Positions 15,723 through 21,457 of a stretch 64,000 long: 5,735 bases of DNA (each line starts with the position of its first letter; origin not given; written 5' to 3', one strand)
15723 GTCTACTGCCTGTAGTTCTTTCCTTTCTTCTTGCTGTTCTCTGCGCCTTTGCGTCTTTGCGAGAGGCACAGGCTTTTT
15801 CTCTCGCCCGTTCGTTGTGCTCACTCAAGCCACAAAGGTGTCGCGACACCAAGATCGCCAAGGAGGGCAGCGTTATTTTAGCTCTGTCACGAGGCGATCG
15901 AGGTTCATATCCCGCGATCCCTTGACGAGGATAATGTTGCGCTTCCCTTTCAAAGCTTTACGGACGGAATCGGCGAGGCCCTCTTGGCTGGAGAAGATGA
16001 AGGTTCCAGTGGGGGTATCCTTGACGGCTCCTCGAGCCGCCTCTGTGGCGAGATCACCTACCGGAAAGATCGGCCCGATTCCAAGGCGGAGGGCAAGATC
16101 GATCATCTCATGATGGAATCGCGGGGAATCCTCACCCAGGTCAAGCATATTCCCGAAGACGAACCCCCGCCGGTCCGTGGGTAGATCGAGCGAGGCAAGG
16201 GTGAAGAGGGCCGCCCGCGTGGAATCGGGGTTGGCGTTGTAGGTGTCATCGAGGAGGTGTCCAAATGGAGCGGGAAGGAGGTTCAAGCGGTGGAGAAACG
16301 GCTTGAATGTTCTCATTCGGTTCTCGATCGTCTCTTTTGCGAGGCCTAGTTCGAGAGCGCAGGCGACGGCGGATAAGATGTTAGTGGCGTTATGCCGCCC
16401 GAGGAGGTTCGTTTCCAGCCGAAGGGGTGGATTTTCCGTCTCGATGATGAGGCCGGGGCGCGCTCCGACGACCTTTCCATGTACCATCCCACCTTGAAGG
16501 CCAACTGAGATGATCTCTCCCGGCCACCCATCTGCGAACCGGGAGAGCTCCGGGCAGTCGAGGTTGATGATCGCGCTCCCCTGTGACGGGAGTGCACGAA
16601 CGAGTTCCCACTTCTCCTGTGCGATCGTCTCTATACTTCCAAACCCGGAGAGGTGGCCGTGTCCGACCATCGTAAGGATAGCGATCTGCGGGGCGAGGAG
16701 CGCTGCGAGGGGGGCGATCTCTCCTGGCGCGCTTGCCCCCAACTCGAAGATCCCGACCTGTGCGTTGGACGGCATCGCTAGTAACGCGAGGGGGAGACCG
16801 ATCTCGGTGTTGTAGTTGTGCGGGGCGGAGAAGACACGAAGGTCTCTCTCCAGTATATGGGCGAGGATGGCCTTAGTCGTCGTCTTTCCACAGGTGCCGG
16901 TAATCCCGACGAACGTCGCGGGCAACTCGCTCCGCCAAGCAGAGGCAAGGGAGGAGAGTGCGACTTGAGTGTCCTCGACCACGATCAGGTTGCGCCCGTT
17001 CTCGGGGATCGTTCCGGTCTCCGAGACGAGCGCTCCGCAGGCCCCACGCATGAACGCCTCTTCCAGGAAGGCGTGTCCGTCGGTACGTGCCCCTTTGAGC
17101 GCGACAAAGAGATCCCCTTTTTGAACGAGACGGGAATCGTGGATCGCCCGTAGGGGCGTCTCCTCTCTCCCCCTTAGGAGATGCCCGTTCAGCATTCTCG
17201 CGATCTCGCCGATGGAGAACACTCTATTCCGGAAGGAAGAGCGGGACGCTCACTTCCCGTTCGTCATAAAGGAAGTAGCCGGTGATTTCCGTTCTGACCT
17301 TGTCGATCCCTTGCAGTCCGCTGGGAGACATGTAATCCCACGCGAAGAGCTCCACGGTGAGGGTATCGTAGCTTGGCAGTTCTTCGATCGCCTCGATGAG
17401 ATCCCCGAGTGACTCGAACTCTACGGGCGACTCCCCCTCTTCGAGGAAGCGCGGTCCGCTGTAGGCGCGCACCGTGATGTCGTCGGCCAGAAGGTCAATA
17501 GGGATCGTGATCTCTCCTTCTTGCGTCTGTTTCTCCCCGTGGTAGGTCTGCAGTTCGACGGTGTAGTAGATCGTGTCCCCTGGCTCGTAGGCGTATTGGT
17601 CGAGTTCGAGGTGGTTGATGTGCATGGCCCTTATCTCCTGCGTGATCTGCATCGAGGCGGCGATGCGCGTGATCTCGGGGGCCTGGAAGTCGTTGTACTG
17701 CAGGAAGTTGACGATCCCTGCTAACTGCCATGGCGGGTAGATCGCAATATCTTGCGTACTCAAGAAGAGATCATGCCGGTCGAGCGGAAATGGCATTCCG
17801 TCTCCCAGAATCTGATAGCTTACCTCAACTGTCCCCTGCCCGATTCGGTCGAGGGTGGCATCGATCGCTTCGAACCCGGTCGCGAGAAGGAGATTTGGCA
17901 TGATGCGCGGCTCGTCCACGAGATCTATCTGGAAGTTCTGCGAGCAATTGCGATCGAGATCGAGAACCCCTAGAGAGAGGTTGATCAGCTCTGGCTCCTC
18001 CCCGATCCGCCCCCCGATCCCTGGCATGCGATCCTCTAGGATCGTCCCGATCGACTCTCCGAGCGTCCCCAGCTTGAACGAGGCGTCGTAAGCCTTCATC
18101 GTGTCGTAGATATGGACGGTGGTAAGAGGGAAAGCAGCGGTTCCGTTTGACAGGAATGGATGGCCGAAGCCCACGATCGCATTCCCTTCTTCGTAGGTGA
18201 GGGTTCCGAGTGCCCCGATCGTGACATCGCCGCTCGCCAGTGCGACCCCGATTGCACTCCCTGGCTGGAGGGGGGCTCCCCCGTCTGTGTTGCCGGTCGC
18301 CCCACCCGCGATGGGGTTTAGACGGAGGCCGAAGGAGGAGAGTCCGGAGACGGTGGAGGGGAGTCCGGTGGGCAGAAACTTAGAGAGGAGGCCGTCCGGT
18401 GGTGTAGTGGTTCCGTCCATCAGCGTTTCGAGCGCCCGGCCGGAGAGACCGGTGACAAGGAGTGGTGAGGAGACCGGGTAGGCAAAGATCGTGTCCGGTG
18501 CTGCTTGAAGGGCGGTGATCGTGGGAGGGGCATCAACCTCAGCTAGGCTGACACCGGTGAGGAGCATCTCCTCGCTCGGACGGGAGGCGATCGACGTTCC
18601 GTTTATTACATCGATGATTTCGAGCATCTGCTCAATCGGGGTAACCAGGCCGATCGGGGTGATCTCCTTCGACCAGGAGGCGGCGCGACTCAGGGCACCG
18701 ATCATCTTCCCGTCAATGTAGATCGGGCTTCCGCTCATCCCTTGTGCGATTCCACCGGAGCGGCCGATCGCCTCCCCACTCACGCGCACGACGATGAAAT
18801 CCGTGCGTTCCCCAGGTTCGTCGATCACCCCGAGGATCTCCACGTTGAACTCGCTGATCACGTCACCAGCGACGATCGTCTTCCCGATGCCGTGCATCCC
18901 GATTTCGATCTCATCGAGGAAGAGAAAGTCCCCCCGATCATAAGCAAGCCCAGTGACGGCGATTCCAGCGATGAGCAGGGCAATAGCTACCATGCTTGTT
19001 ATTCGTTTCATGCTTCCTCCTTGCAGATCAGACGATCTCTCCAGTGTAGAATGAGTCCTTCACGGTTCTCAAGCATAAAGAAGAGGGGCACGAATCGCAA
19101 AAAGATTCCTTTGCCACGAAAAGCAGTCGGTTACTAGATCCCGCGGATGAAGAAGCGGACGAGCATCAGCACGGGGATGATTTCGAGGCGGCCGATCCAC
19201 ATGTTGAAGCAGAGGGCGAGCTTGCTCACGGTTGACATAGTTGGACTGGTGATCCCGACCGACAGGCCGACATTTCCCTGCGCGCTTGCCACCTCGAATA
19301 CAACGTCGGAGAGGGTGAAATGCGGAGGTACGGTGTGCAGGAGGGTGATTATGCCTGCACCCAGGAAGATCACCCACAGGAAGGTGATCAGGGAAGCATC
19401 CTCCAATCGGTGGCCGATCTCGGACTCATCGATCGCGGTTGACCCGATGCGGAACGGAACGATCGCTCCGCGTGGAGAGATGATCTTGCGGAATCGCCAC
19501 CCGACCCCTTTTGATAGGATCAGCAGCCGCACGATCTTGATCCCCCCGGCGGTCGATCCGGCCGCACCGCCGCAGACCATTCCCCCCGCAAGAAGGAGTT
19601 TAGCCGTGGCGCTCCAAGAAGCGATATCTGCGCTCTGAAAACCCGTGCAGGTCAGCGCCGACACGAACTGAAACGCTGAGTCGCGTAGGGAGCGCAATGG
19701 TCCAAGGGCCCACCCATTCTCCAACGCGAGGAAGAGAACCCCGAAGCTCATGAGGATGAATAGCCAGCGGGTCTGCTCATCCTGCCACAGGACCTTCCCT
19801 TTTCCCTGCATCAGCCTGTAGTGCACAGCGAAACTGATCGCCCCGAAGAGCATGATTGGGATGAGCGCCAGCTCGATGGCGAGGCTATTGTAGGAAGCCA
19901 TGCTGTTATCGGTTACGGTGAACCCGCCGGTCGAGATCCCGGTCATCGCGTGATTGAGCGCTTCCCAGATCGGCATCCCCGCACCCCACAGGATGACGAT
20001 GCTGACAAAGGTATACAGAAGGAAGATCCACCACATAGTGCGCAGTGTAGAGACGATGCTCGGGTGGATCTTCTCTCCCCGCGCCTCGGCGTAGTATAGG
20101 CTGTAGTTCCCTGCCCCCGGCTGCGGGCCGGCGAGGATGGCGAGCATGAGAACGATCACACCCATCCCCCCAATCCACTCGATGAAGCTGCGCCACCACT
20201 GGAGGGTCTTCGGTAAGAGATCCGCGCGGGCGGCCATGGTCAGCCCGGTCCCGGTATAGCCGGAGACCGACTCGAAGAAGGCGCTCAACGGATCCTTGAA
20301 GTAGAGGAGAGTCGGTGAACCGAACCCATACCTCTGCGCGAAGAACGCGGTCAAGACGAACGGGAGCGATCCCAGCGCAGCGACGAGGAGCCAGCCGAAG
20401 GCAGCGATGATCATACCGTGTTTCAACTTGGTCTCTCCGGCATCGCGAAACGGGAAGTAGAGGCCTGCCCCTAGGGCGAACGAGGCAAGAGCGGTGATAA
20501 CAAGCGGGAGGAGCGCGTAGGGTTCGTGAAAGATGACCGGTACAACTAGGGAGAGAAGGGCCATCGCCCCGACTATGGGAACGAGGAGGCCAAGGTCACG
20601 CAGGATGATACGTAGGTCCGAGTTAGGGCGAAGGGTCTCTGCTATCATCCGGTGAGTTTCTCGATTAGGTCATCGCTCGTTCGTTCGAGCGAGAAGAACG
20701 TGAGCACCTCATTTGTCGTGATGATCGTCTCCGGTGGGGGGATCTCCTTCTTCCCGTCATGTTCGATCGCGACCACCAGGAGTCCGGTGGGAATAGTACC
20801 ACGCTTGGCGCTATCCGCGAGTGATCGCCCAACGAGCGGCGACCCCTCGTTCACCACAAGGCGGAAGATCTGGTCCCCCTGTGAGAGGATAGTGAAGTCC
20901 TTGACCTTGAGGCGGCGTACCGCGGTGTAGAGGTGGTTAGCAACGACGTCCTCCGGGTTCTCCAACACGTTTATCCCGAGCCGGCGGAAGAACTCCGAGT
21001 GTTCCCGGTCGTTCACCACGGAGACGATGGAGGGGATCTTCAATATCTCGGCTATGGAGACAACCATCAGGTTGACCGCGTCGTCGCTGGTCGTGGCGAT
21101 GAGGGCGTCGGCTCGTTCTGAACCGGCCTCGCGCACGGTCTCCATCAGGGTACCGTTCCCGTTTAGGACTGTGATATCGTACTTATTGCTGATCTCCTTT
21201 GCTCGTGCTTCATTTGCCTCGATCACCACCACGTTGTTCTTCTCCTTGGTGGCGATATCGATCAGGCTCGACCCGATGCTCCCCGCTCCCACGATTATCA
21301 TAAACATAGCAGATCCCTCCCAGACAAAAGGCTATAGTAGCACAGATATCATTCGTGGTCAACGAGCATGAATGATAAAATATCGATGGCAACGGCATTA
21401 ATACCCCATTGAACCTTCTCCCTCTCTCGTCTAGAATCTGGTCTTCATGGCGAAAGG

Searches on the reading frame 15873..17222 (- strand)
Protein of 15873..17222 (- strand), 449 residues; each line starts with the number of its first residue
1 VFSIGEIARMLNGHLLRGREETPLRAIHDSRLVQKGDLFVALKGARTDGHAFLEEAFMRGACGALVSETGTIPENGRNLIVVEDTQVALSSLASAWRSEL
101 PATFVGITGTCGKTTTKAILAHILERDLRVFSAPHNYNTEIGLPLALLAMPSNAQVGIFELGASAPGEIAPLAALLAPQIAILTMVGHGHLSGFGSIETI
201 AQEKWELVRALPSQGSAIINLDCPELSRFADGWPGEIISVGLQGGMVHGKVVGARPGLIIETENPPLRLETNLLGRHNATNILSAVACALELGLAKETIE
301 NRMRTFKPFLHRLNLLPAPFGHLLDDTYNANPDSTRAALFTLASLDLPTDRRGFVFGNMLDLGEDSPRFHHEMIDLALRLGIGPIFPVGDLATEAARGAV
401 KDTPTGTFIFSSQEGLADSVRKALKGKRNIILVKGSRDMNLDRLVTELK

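Call 13: search_protein_families(library=pfam, proteins=[window:15873-17222:-])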
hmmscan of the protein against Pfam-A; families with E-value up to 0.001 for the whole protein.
window:15873-17222:- (449 aa): 3 families
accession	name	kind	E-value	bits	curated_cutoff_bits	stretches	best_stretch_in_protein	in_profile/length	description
PF08245.18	Mur_ligase_M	-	6.2e-37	127.9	24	1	107-289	1-200/200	Mur ligase middle domain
PF02875.26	Mur_ligase_C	-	4.3e-09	37.7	28.4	1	312-437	2-127/127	Mur ligase, glutamate ligase domain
PF01225.30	Mur_ligase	-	1.3e-06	29.1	21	1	29-96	8-94/95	Mur ligase family, catalytic domain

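Call 30: find_encoding_contigs(protein=window:15873-17222:-, flank=6000, max_places=8)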
Protein window:15873-17222:- (449 aa): no gene with exactly this product is on record in the collection.

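Call 36: find_related_loci(query=window:15873-17222:-, collection=metagenome_contigs, flank=4000)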
Query window:15873-17222:- (449 aa) in metagenome_contigs; peptide patterns used: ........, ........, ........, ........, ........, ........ (x = any residue, [..] = any of these).
138 stretches matched a pattern; 19 encode a relative of the query (tblastn E <= 1e-3); 19 distinct loci.
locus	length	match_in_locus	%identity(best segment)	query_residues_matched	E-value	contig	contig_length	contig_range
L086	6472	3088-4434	94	1-449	0e+0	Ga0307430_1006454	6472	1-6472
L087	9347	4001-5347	94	1-449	0e+0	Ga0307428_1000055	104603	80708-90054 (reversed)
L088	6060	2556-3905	83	1-448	0e+0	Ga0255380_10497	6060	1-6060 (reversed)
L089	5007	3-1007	94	115-449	0e+0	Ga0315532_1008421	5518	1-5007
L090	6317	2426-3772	62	1-449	2e-180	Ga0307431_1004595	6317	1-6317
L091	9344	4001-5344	61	1-448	2e-175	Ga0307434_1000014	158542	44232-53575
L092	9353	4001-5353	45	1-449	6e-118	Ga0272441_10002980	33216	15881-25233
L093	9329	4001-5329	48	1-448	1e-117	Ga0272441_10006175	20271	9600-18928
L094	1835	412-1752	47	1-447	5e-126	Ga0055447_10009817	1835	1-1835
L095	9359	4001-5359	45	1-449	3e-117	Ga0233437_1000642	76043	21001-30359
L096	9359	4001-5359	45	1-449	3e-117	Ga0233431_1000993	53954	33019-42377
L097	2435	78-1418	47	1-449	2e-119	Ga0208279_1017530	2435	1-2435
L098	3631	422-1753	46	1-449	4e-111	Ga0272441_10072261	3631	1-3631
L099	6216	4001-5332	45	1-449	2e-108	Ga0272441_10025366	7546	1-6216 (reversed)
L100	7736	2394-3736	73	1-448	8e-180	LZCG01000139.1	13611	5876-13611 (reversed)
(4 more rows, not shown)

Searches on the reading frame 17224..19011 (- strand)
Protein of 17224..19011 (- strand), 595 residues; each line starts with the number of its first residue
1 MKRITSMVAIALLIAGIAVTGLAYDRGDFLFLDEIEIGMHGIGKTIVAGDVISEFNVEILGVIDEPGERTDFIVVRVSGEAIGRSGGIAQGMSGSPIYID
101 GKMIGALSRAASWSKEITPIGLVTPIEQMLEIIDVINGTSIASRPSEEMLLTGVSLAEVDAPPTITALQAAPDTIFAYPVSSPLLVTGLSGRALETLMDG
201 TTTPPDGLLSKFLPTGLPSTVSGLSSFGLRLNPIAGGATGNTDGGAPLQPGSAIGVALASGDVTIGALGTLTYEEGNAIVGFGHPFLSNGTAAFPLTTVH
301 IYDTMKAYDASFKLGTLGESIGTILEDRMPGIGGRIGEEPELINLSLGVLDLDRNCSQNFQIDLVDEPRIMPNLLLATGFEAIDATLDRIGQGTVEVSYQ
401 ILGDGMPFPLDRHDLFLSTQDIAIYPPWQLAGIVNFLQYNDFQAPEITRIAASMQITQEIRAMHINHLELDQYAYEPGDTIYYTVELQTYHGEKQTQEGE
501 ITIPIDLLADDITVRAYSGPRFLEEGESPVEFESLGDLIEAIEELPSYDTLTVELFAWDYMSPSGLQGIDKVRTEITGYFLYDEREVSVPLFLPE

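Call 13: search_protein_families(library=pfam, proteins=[window:17224-19011:-])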
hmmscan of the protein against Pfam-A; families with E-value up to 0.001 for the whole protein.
window:17224-19011:- (595 aa): 1 family
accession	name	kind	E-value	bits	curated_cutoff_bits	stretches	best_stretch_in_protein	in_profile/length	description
PF05580.18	Peptidase_S55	-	1.4e-10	42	25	1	34-108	117-191/210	SpoIVB peptidase S55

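Call 34: find_encoding_contigs(protein=window:17224-19011:-, flank=8000, max_places=8)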
Protein window:17224-19011:- (595 aa): no gene with exactly this product is on record in the collection.

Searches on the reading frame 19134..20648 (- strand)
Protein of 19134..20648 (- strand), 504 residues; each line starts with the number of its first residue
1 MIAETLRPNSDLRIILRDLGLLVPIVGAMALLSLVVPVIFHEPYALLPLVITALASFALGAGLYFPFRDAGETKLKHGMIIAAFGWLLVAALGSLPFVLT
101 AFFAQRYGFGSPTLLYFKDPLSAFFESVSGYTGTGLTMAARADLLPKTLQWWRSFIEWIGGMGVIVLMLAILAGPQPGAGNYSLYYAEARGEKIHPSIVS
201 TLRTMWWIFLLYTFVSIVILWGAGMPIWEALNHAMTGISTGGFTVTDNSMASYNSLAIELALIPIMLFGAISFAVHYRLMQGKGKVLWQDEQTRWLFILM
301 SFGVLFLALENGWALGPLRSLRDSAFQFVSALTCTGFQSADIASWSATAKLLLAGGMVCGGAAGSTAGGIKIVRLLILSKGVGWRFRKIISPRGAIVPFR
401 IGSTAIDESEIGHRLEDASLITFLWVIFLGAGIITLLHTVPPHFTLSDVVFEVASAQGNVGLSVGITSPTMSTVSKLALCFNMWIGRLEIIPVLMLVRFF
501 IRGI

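Call 13: search_protein_families(library=pfam, proteins=[window:19134-20648:-])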
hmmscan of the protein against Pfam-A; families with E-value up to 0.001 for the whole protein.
window:19134-20648:- (504 aa): 1 family
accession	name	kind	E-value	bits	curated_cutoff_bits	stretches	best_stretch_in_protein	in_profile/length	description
PF02386.22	TrkH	-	9.4e-87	292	27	1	51-497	7-490/502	Cation transport protein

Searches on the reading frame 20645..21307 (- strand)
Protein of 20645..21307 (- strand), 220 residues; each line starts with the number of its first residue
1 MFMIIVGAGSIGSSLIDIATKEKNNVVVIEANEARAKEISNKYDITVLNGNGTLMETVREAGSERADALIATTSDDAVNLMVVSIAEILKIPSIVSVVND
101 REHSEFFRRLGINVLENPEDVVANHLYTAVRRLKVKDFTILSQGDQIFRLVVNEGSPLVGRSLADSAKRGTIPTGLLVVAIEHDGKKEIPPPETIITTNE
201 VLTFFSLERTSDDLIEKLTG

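Call 14: search_protein_families(library=pfam, proteins=[window:20645-21307:-])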
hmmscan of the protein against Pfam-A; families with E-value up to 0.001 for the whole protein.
window:20645-21307:- (220 aa): 5 families
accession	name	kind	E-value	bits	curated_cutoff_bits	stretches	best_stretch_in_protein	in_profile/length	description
PF02254.24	TrkA_N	-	4.2e-26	92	23.8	1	4-117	2-115/116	TrkA-N domain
PF02080.26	TrkA_C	-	1.3e-11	44.6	27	1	148-207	2-59/71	TrkA-C domain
PF03807.23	F420_oxidored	-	7.8e-05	23.6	21.6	1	5-98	4-92/94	NADP oxidoreductase coenzyme F420-dependent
PF13241.12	NAD_binding_7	-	0.00015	22.8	22.1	1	4-106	11-100/104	Putative NAD(P)-binding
PF03435.24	Sacchrp_dh_NADP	-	0.0002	22.1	25.1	1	4-80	2-75/129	Saccharopine dehydrogenase NADP binding domain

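Call 35: find_encoding_contigs(protein=window:20645-21307:-, flank=10000, max_places=8)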
Protein window:20645-21307:- (220 aa): no gene with exactly this product is on record in the collection.
